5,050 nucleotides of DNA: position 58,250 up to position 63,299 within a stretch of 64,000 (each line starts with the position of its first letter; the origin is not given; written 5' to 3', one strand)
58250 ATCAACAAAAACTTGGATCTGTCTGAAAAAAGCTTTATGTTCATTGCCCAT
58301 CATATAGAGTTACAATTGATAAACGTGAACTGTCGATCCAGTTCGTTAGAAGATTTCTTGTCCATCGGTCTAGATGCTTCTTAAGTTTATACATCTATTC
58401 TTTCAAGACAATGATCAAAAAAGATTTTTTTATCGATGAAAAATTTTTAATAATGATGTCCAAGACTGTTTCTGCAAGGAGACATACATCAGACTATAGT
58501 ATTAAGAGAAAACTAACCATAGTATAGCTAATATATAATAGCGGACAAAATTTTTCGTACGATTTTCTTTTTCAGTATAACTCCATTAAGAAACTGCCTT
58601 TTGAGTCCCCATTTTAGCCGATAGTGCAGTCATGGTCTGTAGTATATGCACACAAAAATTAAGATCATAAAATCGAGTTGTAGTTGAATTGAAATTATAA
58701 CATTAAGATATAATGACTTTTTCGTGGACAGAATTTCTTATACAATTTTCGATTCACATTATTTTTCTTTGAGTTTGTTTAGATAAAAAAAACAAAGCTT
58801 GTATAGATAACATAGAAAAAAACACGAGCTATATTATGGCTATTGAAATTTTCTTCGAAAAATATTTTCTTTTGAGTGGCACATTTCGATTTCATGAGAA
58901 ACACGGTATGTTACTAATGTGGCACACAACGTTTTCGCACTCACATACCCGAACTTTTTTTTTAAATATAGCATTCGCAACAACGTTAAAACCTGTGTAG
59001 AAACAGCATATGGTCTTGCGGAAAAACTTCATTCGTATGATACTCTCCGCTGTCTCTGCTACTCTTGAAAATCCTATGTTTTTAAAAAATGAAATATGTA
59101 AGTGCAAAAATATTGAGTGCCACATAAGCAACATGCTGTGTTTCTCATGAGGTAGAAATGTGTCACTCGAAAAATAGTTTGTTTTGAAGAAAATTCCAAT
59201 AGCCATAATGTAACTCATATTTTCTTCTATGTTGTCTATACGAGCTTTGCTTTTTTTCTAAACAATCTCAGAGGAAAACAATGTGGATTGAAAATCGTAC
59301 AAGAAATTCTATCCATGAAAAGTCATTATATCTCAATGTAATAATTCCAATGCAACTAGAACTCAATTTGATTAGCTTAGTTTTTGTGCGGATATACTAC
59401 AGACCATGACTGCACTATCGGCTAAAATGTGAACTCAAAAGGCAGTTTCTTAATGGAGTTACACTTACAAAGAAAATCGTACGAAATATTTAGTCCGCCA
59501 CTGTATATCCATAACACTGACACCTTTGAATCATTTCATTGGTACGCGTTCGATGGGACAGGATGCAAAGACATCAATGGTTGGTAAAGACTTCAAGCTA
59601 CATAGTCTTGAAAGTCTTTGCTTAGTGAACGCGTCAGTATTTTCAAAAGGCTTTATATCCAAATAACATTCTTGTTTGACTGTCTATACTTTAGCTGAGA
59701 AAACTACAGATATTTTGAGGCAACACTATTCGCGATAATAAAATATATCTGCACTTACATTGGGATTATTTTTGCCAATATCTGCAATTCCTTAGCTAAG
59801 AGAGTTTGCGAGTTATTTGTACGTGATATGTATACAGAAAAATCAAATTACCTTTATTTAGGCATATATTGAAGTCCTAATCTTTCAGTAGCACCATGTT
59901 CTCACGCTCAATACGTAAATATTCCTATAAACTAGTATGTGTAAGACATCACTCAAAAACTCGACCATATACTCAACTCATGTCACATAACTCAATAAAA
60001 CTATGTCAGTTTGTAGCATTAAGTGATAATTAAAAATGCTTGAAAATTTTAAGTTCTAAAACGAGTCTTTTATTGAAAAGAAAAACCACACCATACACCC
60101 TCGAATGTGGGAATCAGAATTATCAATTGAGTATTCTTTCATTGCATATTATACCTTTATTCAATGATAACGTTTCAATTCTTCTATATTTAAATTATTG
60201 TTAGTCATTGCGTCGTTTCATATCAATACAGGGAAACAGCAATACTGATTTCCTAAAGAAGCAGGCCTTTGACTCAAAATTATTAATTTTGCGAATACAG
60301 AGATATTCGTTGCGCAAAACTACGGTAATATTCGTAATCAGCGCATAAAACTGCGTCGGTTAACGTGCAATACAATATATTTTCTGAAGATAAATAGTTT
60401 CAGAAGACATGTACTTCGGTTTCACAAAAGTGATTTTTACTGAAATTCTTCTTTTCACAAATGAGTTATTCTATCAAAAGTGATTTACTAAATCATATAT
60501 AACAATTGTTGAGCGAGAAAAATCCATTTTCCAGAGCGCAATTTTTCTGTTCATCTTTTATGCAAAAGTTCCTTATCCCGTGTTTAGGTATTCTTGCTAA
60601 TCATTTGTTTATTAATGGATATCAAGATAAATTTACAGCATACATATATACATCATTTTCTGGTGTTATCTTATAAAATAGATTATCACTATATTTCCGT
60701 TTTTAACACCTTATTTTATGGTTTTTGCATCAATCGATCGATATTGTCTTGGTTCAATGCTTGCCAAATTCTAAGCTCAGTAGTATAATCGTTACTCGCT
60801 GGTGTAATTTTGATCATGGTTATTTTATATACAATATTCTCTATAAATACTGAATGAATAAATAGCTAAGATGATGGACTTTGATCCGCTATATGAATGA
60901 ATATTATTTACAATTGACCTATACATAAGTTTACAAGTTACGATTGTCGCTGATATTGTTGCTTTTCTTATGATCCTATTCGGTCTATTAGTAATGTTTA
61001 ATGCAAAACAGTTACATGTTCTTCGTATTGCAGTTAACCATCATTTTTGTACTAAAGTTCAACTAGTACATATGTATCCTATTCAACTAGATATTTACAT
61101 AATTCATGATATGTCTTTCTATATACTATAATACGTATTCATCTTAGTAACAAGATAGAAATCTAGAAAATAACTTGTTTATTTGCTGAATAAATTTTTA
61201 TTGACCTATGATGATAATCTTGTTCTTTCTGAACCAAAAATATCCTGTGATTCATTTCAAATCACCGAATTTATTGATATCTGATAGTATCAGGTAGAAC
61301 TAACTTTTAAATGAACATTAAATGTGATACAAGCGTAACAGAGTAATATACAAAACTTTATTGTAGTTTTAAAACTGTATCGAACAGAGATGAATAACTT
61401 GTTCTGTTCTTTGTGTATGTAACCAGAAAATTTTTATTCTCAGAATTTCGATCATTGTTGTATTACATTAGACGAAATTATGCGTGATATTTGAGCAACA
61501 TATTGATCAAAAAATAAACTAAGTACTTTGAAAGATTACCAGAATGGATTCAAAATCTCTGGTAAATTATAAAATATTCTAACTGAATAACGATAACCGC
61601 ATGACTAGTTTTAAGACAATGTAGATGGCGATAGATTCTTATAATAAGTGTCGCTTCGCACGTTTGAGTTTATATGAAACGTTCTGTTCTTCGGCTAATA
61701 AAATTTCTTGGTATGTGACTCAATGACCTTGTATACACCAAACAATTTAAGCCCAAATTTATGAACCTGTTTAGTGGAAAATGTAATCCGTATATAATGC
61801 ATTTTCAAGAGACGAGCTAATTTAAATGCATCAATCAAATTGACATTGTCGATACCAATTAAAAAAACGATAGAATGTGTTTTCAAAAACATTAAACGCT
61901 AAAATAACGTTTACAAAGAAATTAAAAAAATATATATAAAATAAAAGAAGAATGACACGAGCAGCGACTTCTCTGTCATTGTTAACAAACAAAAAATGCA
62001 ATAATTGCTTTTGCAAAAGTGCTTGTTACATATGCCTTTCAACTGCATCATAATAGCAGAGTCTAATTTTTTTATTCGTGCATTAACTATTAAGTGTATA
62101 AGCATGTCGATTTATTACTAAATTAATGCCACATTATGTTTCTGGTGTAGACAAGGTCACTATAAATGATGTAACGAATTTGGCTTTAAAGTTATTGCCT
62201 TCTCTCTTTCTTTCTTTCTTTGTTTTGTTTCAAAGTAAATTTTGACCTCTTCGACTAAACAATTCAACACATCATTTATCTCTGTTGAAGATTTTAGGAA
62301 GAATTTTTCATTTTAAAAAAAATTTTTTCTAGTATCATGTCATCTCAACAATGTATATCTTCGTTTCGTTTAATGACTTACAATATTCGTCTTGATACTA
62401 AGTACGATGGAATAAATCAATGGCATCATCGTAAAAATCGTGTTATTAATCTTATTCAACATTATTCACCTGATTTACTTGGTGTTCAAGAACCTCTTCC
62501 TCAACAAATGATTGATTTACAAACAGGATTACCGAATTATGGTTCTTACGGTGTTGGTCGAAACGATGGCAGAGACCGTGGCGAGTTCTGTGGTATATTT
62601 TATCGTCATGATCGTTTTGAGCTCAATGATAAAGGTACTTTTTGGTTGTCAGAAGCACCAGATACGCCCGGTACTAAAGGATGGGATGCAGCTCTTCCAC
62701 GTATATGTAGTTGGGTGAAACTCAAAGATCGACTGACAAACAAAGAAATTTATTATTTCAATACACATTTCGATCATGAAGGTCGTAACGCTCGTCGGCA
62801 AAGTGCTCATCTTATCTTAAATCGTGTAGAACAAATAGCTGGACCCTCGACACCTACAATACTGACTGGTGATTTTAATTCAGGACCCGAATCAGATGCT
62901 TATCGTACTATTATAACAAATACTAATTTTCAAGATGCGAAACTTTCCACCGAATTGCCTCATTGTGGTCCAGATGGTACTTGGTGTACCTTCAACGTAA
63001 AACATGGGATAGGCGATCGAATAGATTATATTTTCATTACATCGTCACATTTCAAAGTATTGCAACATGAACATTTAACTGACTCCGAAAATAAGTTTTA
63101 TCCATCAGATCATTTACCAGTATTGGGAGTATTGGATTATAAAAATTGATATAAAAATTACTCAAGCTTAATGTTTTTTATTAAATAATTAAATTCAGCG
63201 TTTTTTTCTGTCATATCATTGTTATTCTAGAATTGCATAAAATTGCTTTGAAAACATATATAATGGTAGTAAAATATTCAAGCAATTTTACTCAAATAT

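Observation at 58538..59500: About 960-bp near-perfect palindrome (long hairpin / foldback element)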

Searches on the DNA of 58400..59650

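Call 71: search_rna_families(source=window, start=58400, end=59650, threshold=evalue, max_evalue=1)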
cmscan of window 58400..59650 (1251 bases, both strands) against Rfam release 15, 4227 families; matches with E-value up to 1: 3.
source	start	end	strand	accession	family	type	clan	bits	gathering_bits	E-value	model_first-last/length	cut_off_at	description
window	58872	59168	-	RF04127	MIR8007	Gene; miRNA;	-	52.2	195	1.6e-08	1-226/226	no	MIR8007 microRNA precursor family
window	58881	59161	-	RF04228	MIR6140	Gene; miRNA;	-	46.3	140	3e-07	1-165/165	no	MIR6140 microRNA precursor family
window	58913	59129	-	RF01005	MIR530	Gene; miRNA;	-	34.9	85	0.00016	1-172/172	no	MIR530 microRNA precursor family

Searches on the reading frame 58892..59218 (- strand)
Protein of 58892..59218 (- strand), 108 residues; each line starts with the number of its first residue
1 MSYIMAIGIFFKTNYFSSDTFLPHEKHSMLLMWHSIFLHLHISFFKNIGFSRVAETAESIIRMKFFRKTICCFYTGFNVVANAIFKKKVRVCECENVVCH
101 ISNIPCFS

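Call 13: search_protein_families(library=pfam, proteins=[window:58892-59218:-], max_evalue=0.01)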
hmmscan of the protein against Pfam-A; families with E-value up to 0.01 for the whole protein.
window:58892-59218:- (108 aa): 0 families

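Call 28: find_encoding_contigs(protein=window:58892-59218:-, flank=10000, max_places=10)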
Protein window:58892-59218:- (108 aa): no gene with exactly this product is on record in the collection.

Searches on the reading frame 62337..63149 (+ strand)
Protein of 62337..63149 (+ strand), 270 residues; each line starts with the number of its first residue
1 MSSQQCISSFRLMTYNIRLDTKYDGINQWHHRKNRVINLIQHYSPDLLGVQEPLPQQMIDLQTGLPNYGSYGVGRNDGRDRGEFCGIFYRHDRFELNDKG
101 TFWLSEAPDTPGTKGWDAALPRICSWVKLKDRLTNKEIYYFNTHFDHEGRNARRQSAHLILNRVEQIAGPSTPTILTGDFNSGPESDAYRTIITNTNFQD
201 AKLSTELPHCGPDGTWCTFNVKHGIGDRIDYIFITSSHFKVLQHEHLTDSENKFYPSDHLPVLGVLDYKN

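Call 13: search_protein_families(library=pfam, proteins=[window:62337-63149:+], max_evalue=0.01)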
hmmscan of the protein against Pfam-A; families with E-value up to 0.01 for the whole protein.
window:62337-63149:+ (270 aa): 1 family
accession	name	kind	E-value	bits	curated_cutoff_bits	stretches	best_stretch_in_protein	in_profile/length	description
PF03372.29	Exo_endo_phos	-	2.5e-26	93.2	24.5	1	13-259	1-225/225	Endonuclease/Exonuclease/phosphatase family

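Call 14: find_encoding_contigs(protein=window:62337-63149:+, flank=10000, max_places=6)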
Protein window:62337-63149:+ (270 aa): 7 contigs read that carry it; 4 places shown.
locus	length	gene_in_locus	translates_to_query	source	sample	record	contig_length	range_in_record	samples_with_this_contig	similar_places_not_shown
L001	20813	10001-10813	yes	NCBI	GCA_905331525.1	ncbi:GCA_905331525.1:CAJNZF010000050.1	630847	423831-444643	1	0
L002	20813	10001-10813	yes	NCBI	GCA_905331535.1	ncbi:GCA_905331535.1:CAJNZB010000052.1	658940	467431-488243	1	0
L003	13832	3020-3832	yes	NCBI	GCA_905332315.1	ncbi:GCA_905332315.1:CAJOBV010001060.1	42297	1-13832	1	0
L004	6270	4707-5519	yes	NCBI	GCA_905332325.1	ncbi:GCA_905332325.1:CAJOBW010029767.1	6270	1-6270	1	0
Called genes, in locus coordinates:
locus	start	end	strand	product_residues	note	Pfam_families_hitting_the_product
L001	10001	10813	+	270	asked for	PF03372:Exo_endo_phos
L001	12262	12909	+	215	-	PF00656:Peptidase_C14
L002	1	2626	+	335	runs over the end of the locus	-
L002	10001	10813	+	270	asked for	PF03372:Exo_endo_phos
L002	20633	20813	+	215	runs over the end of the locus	PF00656:Peptidase_C14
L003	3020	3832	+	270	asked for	PF03372:Exo_endo_phos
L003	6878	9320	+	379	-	PF01129:ART, PF03496:ADPrib_exo_Tox, PF24885:TPR_NPHP3 (weak), PF13424:TPR_12, PF00515:TPR_1 (weak), PF07719:TPR_2 (faint), PF13374:TPR_10, PF13424:TPR_12 (weak), +2 more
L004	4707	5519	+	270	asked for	PF03372:Exo_endo_phos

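Call 35: find_homologous_proteins(query=window:62337-63149:+, max_evalue=1e-40)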
Query window:62337-63149:+ (270 aa): 7654 proteins with E <= 1e-40 among 8000 candidates; the best 120 are listed.
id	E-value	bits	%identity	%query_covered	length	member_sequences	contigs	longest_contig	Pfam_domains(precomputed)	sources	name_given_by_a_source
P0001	9.2e-165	565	89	100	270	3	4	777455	PF03372.30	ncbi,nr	ncbi:unnamed protein product [Rotaria sp. Silwood2]|nr:unnamed protein product [Rotaria sp. Silwood2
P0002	4.5e-163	559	88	100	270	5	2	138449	PF03372.30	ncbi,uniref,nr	ncbi:unnamed protein product [Rotaria sordida]|uniref:Endonuclease/exonuclease/phosphatase domain-co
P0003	1.7e-148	512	79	100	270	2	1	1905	PF03372.30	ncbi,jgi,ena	jgi:endonuclease/exonuclease/phosphatase family metal-dependent hydrolase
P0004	4.9e-140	484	77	99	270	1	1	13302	PF03372.30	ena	-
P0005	1.3e-139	482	76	100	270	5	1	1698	PF03372.30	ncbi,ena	-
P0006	4.5e-139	481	76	100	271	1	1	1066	PF03372.30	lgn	-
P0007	4.6e-139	481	79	96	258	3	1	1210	PF03372.30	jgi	-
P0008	5.5e-139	480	76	100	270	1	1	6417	PF03372.30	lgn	-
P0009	6.5e-138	477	75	100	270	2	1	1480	PF03372.30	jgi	jgi:endonuclease/exonuclease/phosphatase family metal-dependent hydrolase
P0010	4.0e-137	474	76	100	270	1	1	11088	PF03372.30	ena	-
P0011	1.4e-136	473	74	100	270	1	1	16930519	PF03372.30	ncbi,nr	ncbi:hypothetical protein I4U23_023601 [Adineta vaga]|nr:hypothetical protein I4U23_023601 [Adineta 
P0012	6.6e-136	470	75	100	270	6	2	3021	PF03372.30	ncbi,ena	-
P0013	8.1e-136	470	79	96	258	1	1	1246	PF03372.30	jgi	jgi:endonuclease/exonuclease/phosphatase family metal-dependent hydrolase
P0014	9.4e-134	463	74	100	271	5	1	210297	PF03372.30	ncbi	ncbi:unnamed protein product [Rotaria socialis]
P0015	3.6e-132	458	74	100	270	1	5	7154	PF03372.30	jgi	jgi:endonuclease/exonuclease/phosphatase family metal-dependent hydrolase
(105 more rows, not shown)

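Call 36: find_encoding_contigs(protein=P0001, flank=10000, max_places=6)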
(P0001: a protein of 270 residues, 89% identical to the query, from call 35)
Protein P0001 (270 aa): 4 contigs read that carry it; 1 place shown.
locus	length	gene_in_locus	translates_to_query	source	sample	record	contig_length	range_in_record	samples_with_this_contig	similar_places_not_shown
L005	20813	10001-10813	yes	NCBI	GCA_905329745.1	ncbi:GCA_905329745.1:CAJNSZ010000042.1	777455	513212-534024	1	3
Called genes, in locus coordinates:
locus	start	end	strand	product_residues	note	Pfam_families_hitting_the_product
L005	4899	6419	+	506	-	PF00732:GMC_oxred_N, PF00890:FAD_binding_2 (faint), PF05199:GMC_oxred_C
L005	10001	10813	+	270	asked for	PF03372:Exo_endo_phos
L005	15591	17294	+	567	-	PF03496:ADPrib_exo_Tox, PF01129:ART, PF13424:TPR_12, PF24885:TPR_NPHP3 (weak), PF13424:TPR_12, PF24885:TPR_NPHP3 (weak), PF13374:TPR_10 (weak), PF13424:TPR_12, +10 more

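Call 37: find_encoding_contigs(protein=P0002, flank=10000, max_places=6)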
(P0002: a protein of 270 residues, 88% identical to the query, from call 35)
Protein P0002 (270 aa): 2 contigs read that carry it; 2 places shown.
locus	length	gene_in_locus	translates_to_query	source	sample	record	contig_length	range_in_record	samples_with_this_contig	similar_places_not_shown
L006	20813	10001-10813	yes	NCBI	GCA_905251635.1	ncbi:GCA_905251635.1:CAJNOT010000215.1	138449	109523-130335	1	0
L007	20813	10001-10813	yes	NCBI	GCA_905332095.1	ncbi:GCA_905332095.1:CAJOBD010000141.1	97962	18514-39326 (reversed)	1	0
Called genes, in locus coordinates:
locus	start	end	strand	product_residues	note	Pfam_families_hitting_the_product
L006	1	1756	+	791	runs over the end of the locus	PF00135:COesterase, PF20434:BD-FAE (weak), PF08246:Inhibitor_I29, PF00112:Peptidase_C1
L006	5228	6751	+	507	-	PF00732:GMC_oxred_N, PF05199:GMC_oxred_C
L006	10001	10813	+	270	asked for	PF03372:Exo_endo_phos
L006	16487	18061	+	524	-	PF03496:ADPrib_exo_Tox (weak), PF24885:TPR_NPHP3 (weak), PF13424:TPR_12, PF00515:TPR_1 (weak), PF13374:TPR_10 (weak), PF13424:TPR_12, PF24885:TPR_NPHP3 (weak), PF13424:TPR_12, +11 more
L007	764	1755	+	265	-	PF00112:Peptidase_C1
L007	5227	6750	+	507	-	PF00732:GMC_oxred_N, PF05199:GMC_oxred_C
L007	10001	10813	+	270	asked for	PF03372:Exo_endo_phos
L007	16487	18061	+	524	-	PF03496:ADPrib_exo_Tox (weak), PF24885:TPR_NPHP3 (weak), PF13424:TPR_12, PF13181:TPR_8 (weak), PF13374:TPR_10 (weak), PF13424:TPR_12, PF24885:TPR_NPHP3 (weak), PF13424:TPR_12, +9 more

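Call 73: find_encoding_contigs(protein=window:62337-63149:+, flank=6000, max_places=10)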
Protein window:62337-63149:+ (270 aa): 7 contigs read that carry it; 4 places shown.
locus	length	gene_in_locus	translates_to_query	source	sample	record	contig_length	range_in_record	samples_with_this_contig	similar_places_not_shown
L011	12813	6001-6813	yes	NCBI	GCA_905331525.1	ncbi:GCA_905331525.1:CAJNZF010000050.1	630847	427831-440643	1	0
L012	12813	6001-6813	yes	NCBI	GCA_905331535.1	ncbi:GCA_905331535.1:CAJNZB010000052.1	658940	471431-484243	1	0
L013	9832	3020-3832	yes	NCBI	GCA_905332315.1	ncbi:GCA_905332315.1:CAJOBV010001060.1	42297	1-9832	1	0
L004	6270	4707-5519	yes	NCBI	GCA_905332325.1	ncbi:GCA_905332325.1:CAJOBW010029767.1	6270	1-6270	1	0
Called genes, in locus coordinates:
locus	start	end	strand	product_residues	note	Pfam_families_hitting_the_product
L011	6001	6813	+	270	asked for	PF03372:Exo_endo_phos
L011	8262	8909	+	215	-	PF00656:Peptidase_C14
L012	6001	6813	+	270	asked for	PF03372:Exo_endo_phos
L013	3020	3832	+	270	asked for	PF03372:Exo_endo_phos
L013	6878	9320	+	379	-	PF01129:ART, PF03496:ADPrib_exo_Tox, PF24885:TPR_NPHP3 (weak), PF13424:TPR_12, PF00515:TPR_1 (weak), PF07719:TPR_2 (faint), PF13374:TPR_10, PF13424:TPR_12 (weak), +2 more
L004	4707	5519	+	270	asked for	PF03372:Exo_endo_phos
